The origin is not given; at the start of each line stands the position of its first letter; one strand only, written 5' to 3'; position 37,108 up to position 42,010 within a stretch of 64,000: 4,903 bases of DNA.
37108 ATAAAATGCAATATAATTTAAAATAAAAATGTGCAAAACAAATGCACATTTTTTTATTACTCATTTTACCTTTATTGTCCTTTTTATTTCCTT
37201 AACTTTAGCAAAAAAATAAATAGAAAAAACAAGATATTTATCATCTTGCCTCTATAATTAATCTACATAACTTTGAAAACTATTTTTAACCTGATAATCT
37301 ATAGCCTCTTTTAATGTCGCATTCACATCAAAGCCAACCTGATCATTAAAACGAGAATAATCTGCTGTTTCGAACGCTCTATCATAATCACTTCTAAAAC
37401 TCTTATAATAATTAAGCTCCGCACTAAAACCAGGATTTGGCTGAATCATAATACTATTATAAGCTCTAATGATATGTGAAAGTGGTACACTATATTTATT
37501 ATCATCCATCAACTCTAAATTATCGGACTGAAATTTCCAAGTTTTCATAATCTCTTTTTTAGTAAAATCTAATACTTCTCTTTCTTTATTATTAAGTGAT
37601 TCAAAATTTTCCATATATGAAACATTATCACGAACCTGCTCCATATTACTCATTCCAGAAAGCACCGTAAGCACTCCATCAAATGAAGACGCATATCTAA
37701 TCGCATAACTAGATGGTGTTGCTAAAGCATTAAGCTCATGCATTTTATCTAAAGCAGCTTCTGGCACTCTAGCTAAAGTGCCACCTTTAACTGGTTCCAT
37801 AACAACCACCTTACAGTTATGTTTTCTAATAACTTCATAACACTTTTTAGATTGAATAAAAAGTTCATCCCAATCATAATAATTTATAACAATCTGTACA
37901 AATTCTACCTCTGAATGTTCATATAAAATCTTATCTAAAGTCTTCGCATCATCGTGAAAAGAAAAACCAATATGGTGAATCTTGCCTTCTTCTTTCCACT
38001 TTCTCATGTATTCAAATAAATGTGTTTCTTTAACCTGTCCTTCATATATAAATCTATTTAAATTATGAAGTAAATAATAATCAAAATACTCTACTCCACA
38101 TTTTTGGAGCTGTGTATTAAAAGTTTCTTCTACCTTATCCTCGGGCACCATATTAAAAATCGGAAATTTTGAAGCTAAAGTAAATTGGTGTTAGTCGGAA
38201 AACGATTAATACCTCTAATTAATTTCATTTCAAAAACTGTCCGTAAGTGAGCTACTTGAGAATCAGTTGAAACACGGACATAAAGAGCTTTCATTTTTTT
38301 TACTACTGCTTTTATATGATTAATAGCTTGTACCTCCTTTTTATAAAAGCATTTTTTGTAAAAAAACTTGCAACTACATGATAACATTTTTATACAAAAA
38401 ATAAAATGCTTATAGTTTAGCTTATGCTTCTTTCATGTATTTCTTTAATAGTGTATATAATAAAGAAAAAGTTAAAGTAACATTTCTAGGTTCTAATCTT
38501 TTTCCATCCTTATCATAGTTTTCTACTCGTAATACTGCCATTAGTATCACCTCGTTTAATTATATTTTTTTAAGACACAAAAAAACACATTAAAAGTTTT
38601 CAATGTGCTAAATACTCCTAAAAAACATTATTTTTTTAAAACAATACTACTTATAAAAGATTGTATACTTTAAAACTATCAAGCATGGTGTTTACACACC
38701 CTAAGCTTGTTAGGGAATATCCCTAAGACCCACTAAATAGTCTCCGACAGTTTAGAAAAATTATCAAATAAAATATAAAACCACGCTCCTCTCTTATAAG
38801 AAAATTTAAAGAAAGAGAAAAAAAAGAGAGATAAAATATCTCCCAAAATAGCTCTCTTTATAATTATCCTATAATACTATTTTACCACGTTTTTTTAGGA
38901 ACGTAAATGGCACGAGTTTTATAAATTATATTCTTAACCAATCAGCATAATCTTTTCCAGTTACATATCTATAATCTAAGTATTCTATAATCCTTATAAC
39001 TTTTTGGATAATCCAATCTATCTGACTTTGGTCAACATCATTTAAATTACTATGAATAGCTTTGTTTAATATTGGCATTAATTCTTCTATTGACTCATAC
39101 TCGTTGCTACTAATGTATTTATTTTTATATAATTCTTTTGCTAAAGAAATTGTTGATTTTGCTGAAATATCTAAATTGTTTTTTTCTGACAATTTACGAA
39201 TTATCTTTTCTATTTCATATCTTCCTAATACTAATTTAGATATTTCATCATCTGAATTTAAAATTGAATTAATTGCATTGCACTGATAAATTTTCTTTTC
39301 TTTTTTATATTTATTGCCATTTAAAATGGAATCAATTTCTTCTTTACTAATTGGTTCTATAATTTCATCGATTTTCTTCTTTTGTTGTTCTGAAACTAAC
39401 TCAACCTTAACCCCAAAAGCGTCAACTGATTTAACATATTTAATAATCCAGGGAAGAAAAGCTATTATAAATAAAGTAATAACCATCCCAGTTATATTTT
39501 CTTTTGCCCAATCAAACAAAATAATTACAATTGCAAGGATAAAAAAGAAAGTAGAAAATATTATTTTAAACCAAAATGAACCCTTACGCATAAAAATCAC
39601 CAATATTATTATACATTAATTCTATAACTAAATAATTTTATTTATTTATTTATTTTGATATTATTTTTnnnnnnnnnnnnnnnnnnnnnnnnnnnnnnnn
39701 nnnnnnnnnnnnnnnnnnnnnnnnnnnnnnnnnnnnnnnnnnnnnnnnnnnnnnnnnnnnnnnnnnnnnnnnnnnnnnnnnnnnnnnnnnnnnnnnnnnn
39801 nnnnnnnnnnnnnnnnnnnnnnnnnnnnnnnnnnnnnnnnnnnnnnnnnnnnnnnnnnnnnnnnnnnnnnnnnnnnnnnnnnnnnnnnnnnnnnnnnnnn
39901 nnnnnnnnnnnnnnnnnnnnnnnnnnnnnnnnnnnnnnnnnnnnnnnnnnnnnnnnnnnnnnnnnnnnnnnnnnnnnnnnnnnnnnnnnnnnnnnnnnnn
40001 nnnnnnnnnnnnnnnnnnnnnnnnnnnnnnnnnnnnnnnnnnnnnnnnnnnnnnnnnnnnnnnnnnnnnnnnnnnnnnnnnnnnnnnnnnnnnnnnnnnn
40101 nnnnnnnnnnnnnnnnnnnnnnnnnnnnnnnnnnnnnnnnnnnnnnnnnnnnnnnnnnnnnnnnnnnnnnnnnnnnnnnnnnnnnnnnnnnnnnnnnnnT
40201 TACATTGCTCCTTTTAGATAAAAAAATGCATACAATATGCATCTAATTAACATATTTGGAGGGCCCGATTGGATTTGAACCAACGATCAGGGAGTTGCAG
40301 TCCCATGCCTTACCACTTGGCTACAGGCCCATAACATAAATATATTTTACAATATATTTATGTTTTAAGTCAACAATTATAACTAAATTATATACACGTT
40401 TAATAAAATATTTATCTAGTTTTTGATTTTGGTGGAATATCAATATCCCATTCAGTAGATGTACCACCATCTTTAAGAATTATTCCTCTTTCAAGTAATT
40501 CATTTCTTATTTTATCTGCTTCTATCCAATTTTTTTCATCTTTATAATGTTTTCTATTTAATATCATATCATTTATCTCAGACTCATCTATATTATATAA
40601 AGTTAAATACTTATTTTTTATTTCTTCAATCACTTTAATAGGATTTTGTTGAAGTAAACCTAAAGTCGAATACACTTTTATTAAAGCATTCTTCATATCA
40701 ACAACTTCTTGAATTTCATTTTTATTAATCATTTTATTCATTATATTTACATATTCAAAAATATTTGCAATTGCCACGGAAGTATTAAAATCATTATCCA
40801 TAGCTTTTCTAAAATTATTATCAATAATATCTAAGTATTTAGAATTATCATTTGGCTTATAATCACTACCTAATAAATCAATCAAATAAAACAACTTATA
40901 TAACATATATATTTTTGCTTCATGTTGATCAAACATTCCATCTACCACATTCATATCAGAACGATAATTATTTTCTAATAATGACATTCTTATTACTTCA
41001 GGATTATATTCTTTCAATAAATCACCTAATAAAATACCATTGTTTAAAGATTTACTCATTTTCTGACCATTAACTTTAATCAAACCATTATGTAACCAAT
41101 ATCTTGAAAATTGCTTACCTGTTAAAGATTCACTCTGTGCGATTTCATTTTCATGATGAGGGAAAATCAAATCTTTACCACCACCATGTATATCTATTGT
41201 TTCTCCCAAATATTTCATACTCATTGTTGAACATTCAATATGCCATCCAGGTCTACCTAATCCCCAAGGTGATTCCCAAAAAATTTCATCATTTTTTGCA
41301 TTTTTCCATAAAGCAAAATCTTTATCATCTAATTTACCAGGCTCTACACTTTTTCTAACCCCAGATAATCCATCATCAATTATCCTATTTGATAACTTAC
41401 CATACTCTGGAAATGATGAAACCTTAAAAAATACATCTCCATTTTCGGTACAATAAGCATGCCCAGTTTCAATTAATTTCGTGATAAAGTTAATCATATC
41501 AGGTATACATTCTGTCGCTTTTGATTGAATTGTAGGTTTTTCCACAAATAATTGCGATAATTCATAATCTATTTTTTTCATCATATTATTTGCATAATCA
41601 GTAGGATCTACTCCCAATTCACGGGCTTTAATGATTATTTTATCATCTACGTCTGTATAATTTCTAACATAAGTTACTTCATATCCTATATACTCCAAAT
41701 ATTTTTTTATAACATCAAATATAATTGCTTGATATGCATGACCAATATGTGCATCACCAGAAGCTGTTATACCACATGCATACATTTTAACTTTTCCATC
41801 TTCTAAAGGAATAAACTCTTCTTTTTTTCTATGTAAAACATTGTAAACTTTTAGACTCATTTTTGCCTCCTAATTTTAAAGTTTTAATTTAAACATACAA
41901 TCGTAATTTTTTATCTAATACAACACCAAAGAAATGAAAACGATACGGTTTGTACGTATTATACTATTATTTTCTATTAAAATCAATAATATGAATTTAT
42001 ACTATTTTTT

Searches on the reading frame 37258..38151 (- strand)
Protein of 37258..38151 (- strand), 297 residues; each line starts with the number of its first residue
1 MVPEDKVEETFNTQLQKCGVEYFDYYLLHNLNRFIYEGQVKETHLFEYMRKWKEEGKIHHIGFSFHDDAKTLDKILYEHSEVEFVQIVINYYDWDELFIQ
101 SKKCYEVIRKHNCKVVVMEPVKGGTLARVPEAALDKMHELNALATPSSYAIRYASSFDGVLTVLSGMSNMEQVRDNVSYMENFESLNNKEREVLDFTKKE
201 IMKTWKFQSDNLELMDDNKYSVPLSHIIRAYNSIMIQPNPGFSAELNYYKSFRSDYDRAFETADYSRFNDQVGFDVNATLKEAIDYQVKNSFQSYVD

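Call 59: search_protein_families(library=pfam, proteins=[window:37258-38151:-], max_evalue=0.001)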
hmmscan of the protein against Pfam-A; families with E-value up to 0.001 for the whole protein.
window:37258-38151:- (297 aa): 1 family
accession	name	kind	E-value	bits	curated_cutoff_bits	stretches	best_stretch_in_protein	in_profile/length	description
PF00248.27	Aldo_ket_red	-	7.7e-24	84.7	24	1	6-189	86-281/291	Aldo/keto reductase family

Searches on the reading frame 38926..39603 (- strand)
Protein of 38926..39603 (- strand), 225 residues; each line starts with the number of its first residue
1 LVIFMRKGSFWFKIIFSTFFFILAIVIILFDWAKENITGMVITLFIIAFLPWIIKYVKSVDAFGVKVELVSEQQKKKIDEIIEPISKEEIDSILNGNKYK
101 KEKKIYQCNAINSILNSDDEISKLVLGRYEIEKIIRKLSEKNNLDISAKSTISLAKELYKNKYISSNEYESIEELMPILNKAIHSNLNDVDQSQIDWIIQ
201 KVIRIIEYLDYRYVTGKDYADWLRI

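Call 59: search_protein_families(library=pfam, proteins=[window:38926-39603:-], max_evalue=0.001)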
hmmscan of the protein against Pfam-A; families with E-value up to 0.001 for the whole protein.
window:38926-39603:- (225 aa): 1 family
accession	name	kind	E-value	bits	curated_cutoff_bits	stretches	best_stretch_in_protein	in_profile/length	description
PF20612.3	SHOCT_2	-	0.00033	21.2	24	0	150-176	14-40/53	SHOCT domain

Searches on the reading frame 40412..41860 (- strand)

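Call 69: search_protein_families(library=pfam, proteins=[window:40412-41860:-], max_evalue=0.01)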
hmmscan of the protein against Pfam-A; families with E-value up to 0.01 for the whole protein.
window:40412-41860:- (482 aa): 7 families
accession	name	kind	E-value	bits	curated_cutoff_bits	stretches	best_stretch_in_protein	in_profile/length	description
PF01406.26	tRNA-synt_1e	-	3.5e-117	391.6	27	1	17-308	3-294/301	tRNA synthetases class I (C) catalytic domain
PF09334.17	tRNA-synt_1g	-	3.8e-15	56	20.1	2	33-111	10-88/391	tRNA synthetases class I (M)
PF00133.28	tRNA-synt_1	-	6.7e-11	42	22.7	1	223-305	330-413/414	tRNA synthetases class I (I, L, M and V)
PF09190.17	DALR_2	-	4.3e-10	40.4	22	1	349-404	1-57/57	DALR domain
PF01921.24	tRNA-synt_1f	-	1.4e-07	31.2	27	1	23-72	22-71/360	tRNA synthetases class I (K)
PF23493.1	CysS_C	-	0.0012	19.4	23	1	428-471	7-50/51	Cysteinyl-tRNA ligase anticodon binding domain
PF06294.16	CH_2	-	0.004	17.6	27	0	255-298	4-47/96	CH-like domain in sperm protein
